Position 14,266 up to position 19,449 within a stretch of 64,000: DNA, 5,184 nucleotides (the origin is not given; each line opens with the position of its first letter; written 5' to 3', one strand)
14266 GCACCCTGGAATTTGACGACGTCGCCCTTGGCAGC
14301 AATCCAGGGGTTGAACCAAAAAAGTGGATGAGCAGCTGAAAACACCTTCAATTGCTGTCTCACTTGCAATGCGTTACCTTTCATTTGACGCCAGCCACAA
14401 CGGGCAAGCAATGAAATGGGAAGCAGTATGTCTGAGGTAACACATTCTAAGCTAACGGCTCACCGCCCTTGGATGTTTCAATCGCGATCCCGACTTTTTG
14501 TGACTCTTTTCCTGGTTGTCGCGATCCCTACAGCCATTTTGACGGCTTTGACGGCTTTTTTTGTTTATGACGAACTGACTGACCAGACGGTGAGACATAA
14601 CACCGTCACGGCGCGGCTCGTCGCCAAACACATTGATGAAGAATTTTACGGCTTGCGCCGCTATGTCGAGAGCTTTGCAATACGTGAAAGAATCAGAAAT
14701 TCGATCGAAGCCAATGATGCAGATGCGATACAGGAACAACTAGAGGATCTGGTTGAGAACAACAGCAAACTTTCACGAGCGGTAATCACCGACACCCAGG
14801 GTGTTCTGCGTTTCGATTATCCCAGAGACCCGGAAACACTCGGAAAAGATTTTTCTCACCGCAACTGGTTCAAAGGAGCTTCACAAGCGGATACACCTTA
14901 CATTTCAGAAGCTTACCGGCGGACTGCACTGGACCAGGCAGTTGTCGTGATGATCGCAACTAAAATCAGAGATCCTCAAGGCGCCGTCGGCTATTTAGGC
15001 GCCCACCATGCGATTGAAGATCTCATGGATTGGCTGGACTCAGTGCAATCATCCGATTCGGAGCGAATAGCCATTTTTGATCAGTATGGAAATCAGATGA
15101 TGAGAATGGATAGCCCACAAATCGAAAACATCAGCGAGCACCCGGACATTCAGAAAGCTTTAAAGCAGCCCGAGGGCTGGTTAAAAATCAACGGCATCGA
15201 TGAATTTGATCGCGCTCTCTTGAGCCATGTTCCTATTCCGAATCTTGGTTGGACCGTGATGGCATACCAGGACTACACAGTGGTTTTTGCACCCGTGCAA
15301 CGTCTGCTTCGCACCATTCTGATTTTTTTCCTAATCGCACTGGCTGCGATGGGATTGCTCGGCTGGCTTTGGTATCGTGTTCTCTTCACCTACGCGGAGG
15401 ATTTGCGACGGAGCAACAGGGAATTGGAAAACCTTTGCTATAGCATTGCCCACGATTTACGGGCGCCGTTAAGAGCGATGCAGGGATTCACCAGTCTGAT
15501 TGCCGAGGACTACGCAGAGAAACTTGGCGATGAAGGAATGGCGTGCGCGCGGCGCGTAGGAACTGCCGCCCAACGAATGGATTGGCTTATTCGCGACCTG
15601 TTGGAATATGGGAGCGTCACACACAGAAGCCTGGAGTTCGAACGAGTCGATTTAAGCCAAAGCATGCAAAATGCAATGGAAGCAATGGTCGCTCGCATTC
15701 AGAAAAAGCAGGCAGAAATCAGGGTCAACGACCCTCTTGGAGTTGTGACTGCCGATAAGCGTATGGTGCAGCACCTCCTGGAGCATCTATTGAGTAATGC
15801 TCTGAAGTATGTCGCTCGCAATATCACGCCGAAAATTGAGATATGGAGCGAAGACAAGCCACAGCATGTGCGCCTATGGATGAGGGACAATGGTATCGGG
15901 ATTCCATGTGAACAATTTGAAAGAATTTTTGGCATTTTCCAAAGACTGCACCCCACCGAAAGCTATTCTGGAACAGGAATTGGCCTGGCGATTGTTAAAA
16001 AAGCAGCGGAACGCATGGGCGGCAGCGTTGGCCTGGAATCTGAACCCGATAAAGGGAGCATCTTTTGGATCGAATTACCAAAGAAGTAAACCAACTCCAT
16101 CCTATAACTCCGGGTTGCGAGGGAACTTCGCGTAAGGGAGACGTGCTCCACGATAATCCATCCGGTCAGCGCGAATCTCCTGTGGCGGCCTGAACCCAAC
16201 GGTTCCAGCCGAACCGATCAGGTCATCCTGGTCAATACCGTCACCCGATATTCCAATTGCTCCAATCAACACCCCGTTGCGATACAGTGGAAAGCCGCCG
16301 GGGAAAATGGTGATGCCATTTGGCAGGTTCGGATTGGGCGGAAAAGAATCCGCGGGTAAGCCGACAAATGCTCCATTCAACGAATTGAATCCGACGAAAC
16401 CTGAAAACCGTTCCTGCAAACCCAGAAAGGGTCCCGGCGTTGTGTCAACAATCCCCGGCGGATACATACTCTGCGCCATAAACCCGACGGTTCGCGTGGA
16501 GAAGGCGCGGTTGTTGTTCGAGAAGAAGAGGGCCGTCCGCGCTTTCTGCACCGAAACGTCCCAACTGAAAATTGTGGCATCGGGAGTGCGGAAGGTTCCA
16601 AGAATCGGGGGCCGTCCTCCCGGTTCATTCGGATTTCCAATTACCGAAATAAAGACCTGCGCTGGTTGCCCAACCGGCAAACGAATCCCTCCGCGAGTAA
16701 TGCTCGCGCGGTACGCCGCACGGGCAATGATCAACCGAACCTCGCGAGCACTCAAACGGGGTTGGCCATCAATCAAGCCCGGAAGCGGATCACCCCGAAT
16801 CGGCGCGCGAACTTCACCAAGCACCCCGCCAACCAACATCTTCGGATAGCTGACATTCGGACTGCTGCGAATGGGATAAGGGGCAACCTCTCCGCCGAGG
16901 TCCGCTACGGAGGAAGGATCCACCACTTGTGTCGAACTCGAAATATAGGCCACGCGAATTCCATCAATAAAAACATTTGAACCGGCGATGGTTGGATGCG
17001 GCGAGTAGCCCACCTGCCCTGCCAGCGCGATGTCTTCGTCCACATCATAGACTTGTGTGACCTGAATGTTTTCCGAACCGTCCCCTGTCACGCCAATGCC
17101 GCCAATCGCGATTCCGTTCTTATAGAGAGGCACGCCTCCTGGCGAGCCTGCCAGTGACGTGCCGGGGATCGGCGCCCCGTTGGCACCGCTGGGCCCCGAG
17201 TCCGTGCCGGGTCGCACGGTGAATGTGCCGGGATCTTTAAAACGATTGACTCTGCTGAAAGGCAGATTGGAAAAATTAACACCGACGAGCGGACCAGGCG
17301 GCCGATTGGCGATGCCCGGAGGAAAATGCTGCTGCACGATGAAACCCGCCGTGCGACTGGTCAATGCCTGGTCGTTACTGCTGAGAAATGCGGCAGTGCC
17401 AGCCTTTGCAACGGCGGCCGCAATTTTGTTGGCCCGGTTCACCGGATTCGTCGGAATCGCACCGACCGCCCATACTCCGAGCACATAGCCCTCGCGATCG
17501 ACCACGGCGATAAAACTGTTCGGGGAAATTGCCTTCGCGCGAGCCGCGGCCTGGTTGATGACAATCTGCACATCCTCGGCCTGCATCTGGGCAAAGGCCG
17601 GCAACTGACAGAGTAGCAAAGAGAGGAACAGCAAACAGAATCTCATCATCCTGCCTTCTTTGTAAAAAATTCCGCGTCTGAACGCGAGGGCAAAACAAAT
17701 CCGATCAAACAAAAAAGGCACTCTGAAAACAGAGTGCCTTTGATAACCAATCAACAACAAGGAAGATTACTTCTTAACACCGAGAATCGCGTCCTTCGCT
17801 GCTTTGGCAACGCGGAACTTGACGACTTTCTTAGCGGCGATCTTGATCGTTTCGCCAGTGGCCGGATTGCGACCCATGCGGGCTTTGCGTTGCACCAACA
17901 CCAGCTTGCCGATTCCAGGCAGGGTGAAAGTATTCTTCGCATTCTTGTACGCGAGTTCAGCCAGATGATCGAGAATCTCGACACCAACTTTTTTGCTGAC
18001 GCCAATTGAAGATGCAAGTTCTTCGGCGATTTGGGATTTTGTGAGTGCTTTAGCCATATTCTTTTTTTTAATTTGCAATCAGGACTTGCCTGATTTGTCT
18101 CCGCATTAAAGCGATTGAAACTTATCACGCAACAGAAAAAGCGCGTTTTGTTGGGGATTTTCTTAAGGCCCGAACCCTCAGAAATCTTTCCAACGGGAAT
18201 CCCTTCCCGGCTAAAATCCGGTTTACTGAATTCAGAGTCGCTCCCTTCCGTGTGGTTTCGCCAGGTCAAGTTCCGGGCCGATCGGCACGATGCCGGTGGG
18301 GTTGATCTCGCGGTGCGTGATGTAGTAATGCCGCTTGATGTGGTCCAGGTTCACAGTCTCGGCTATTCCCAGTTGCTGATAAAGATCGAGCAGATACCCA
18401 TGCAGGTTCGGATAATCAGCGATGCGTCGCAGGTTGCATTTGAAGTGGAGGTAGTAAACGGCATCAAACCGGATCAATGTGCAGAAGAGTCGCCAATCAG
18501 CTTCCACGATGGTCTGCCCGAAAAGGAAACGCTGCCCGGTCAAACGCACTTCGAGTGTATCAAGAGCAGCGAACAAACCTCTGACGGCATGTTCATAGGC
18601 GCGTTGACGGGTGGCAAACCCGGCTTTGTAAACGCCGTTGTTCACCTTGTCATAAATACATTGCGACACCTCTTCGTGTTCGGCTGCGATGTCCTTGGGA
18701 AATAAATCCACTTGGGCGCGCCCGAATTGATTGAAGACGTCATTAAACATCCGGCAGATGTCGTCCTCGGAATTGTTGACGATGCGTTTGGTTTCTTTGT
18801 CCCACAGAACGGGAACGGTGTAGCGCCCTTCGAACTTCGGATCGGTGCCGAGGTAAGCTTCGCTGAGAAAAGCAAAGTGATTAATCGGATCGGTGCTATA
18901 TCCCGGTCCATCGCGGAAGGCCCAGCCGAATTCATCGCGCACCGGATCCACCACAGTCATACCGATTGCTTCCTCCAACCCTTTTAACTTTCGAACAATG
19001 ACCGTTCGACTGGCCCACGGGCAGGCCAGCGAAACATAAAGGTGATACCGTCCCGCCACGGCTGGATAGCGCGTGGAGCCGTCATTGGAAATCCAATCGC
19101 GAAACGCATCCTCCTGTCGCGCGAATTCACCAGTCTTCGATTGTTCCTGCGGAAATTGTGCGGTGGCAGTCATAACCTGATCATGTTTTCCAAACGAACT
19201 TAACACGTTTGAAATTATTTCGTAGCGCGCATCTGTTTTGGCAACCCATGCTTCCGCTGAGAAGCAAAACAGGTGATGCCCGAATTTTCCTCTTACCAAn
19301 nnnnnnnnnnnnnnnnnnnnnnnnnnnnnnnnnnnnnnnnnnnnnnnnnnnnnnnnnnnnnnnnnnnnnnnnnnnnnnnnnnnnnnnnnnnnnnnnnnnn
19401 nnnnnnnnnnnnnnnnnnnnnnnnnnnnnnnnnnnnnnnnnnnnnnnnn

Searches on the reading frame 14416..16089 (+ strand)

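Call 10: search_protein_families(library=pfam, max_evalue=0.001, proteins=[window:14416-16089:+])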
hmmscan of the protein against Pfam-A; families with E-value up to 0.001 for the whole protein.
window:14416-16089:+ (557 aa): 3 families
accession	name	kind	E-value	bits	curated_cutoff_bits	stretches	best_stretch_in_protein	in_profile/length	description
PF02518.31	HATPase_c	-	2e-24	86.6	26.4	1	447-556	2-109/111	Histidine kinase-, DNA gyrase B-, and HSP90-like ATPase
PF02743.24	dCache_1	-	8.3e-16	58.7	45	1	57-281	6-237/240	Cache domain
PF00512.31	HisKA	-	8e-09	35.9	26.9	1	342-401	7-63/66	His Kinase A (phospho-acceptor) domain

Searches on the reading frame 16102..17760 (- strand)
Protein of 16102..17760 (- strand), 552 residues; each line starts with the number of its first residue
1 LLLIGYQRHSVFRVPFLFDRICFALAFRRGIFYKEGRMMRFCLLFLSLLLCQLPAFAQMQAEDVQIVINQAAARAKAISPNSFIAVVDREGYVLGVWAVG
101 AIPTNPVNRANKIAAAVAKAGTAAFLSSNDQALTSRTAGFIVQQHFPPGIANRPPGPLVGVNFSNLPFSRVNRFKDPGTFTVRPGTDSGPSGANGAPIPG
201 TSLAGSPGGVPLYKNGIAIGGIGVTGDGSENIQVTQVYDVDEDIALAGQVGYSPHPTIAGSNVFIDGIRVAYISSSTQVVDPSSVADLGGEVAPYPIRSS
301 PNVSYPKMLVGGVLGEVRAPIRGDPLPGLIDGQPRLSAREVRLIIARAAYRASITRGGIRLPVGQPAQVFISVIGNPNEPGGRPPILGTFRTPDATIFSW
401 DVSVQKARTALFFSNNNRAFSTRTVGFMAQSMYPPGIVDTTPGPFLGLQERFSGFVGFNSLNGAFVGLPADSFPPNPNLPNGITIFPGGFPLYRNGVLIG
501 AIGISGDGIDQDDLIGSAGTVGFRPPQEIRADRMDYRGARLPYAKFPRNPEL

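Call 10: search_protein_families(library=pfam, max_evalue=0.001, proteins=[window:16102-17760:-])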
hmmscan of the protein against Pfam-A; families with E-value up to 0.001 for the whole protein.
window:16102-17760:- (552 aa): 1 family
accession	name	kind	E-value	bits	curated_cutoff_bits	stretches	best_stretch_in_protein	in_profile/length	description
PF03928.20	HbpS-like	-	2.2e-17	63.7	25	2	390-519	39-126/128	Haem degrading protein HbpS-like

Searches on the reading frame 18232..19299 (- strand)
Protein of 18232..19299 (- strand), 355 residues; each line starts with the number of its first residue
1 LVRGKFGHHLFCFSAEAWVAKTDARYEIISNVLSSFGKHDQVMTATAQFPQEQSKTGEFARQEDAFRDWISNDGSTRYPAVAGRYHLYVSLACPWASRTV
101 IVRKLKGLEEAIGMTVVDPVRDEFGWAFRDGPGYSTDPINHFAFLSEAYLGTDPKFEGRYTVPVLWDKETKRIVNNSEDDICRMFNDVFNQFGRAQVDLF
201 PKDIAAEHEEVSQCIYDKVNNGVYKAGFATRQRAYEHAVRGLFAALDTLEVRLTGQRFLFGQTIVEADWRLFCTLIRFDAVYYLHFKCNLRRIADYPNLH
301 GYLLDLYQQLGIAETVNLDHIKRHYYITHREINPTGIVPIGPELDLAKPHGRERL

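Call 10: search_protein_families(library=pfam, max_evalue=0.001, proteins=[window:18232-19299:-])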
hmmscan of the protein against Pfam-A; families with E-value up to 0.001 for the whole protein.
window:18232-19299:- (355 aa): 2 families
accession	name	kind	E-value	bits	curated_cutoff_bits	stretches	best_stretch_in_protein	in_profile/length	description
PF13410.11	GST_C_2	-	4.5e-15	55.9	24.9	1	234-303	3-67/69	Glutathione S-transferase, C-terminal domain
PF13409.12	GST_N_2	-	9e-08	33.1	25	1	92-187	1-69/70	Glutathione S-transferase, N-terminal domain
